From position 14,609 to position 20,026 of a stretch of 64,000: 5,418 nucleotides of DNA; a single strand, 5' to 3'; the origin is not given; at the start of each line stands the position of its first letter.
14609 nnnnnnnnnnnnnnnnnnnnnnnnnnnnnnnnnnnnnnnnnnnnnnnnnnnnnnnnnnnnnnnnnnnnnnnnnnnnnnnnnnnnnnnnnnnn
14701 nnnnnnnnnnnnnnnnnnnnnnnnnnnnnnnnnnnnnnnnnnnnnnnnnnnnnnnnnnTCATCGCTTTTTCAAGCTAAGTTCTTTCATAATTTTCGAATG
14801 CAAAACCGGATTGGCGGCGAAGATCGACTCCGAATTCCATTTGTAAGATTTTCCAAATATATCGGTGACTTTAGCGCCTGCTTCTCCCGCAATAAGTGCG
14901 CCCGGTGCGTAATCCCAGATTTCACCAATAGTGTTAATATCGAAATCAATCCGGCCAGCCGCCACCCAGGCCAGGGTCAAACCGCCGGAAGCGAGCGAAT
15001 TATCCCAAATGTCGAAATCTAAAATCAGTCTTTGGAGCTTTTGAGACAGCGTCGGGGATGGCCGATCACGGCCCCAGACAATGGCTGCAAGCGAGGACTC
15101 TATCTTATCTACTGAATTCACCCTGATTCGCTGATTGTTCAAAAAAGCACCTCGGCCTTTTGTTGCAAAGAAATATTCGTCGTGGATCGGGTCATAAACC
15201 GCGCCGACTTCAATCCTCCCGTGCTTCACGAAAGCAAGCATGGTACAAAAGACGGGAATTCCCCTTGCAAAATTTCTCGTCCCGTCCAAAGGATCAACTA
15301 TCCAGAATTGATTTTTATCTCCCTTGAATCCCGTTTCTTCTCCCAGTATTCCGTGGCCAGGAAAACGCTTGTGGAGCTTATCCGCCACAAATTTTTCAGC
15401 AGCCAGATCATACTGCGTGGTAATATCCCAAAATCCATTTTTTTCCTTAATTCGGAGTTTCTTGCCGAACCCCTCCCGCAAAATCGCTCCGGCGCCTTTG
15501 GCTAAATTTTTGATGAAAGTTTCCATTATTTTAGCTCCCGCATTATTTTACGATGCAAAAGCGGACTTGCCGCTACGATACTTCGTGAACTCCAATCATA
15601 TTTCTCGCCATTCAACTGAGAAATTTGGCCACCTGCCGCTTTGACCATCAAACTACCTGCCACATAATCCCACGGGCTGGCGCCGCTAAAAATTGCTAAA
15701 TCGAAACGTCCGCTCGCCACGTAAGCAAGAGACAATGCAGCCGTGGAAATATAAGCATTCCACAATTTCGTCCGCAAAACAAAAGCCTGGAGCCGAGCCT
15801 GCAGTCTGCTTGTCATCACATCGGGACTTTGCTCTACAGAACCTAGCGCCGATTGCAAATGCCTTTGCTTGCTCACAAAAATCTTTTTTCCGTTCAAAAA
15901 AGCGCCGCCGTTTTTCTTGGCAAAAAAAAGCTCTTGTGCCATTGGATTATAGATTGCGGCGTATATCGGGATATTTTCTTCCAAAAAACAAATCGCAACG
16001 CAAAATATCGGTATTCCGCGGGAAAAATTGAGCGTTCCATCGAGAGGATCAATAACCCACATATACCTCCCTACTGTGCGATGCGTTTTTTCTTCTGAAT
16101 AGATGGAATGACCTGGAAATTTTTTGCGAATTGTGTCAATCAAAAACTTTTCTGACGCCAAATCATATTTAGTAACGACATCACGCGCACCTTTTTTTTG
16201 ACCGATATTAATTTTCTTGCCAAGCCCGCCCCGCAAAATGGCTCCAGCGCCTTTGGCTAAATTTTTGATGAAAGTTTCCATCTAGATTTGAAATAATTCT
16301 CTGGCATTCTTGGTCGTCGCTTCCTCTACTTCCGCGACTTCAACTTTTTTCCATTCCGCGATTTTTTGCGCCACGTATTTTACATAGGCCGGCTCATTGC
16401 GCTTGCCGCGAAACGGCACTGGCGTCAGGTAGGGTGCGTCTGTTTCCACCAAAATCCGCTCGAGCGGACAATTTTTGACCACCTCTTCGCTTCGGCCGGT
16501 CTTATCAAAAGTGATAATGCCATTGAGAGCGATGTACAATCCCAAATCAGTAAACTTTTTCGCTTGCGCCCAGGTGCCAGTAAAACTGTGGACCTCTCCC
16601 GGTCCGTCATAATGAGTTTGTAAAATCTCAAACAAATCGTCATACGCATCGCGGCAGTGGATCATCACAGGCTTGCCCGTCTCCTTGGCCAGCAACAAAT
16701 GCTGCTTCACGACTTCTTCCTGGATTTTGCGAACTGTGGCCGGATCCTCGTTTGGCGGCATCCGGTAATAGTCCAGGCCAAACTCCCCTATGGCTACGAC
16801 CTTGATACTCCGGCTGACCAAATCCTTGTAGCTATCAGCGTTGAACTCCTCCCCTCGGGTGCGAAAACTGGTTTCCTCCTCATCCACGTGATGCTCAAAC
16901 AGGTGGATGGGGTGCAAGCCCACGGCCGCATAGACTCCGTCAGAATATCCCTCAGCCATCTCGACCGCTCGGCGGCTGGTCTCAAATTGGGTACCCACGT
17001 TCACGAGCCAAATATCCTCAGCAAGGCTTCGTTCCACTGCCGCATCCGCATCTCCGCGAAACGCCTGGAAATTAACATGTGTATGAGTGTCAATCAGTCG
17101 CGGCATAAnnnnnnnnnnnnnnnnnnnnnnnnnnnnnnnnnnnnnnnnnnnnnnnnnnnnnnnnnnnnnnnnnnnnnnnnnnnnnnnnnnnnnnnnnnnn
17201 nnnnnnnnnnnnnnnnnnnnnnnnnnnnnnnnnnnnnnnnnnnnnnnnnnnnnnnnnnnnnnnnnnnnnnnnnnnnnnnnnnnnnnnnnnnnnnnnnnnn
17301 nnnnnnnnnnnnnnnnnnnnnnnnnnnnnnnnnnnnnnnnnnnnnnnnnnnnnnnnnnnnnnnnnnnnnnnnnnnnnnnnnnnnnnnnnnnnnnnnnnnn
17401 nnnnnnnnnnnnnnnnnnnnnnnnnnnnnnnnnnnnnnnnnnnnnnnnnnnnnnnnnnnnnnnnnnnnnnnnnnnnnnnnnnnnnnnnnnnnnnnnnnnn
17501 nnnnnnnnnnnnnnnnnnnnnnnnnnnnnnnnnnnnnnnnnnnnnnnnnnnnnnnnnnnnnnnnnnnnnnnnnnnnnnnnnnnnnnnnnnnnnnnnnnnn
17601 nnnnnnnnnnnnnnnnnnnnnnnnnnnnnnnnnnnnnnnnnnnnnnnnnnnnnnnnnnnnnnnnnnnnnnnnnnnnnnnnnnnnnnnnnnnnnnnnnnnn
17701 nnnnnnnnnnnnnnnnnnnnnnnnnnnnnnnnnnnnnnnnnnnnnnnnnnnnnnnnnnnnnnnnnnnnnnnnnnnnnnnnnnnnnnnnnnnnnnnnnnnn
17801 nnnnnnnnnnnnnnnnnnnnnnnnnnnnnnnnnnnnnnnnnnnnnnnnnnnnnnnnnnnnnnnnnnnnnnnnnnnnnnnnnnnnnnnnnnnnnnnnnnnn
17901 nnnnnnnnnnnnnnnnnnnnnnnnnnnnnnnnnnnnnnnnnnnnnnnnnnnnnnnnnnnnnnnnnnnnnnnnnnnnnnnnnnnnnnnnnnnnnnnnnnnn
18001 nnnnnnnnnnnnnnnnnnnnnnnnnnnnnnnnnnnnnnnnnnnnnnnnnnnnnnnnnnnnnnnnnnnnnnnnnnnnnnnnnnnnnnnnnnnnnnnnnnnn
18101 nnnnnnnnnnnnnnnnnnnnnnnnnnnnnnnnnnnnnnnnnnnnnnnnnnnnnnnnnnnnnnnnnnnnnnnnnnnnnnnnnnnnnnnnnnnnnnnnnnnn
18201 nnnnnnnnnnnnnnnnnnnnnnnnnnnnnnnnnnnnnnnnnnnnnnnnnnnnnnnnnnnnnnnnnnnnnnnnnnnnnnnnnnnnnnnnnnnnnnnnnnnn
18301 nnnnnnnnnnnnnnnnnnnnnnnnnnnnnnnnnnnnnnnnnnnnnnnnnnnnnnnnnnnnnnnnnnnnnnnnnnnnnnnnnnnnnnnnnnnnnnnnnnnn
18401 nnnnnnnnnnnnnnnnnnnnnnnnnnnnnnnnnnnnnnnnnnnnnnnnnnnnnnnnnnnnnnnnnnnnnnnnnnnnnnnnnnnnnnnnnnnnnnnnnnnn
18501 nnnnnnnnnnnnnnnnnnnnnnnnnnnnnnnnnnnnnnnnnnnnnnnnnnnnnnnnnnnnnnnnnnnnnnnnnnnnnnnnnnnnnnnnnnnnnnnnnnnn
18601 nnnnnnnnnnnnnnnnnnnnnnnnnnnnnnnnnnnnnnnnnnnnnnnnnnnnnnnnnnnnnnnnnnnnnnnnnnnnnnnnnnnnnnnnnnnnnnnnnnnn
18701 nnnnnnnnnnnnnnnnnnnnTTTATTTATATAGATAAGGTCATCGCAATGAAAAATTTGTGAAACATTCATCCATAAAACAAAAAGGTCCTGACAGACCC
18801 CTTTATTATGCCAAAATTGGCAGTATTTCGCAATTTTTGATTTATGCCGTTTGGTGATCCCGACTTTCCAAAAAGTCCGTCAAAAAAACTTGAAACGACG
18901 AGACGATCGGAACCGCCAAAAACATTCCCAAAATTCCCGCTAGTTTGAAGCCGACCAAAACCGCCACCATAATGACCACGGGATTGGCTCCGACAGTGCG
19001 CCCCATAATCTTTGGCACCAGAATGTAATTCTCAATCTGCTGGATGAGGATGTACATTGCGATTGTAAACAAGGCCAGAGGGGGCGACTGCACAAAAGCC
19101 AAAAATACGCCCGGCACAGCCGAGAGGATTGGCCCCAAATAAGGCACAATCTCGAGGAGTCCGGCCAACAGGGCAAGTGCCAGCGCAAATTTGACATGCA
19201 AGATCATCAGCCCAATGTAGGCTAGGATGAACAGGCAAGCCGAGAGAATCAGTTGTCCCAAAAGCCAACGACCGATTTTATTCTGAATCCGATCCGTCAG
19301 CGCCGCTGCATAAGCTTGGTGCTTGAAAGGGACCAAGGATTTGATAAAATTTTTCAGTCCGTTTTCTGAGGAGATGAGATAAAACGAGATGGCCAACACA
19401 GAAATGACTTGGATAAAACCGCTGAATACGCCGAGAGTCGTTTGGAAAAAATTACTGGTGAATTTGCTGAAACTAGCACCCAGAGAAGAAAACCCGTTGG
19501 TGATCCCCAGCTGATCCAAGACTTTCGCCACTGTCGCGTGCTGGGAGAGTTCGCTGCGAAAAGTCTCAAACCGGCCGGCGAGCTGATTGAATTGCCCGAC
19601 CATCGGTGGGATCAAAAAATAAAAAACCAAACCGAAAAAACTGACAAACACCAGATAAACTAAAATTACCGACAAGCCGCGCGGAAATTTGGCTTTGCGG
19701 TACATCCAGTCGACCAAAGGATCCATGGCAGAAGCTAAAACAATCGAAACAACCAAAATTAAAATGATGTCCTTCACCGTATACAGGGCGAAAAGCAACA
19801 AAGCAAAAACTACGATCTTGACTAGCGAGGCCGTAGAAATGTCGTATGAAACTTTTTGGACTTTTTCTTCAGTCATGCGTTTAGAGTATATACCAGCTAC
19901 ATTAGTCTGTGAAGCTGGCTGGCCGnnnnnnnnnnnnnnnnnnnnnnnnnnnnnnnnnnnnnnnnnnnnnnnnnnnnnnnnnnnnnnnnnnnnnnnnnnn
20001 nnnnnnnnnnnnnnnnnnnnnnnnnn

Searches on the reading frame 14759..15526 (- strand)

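Call 91: search_protein_families(library=pfam, proteins=[window:14759-15526:-], max_evalue=0.00001)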
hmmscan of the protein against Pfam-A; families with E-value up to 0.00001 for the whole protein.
window:14759-15526:- (255 aa): 1 family
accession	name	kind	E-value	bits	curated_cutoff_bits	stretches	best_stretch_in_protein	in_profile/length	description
PF00459.30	Inositol_P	-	6.7e-60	203.3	27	1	4-250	8-266/271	Inositol monophosphatase family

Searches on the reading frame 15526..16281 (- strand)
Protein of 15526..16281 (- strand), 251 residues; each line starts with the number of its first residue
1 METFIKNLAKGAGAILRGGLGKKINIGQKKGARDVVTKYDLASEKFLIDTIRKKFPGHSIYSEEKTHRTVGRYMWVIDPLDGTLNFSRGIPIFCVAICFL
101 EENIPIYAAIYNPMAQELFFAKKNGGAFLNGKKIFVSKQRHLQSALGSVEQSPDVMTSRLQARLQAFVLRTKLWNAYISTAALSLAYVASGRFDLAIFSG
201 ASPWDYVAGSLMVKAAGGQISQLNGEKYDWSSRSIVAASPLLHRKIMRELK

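Call 91: search_protein_families(library=pfam, proteins=[window:15526-16281:-], max_evalue=0.00001)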
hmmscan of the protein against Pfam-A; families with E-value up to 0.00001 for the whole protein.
window:15526-16281:- (251 aa): 1 family
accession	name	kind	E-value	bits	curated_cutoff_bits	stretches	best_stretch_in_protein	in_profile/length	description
PF00459.30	Inositol_P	-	5.6e-60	203.5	27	1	4-249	8-265/271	Inositol monophosphatase family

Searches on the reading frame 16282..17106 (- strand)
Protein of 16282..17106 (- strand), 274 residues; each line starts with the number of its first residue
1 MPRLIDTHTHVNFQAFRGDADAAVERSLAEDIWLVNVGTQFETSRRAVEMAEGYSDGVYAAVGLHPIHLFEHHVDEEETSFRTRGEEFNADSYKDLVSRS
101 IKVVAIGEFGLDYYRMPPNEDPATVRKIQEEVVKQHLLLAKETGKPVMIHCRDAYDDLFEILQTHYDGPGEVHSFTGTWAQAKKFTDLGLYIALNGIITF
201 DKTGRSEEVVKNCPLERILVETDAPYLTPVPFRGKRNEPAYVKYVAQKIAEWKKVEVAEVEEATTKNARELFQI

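Call 91: search_protein_families(library=pfam, proteins=[window:16282-17106:-], max_evalue=0.00001)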
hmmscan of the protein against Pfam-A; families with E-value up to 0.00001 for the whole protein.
window:16282-17106:- (274 aa): 1 family
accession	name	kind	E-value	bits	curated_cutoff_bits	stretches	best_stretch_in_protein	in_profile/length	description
PF01026.27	TatD_DNase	-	7.3e-78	261.9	27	1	5-273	1-253/253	TatD related DNase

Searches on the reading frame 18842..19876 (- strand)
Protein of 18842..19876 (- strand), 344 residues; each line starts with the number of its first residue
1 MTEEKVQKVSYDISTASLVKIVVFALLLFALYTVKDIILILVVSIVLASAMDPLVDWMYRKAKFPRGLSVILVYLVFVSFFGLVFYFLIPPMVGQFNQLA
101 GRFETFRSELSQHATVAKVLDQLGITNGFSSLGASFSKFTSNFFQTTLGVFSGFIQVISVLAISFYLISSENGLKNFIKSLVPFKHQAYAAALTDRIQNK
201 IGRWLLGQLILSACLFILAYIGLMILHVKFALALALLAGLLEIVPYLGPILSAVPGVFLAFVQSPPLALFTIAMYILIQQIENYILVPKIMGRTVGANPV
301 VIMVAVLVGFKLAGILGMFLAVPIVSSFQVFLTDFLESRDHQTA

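Call 91: search_protein_families(library=pfam, proteins=[window:18842-19876:-], max_evalue=0.00001)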
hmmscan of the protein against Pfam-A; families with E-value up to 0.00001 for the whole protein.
window:18842-19876:- (344 aa): 1 family
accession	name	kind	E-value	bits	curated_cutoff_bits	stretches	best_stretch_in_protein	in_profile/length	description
PF01594.21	AI-2E_transport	-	7.5e-64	216.4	34.3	1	21-334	4-325/327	AI-2E family transporter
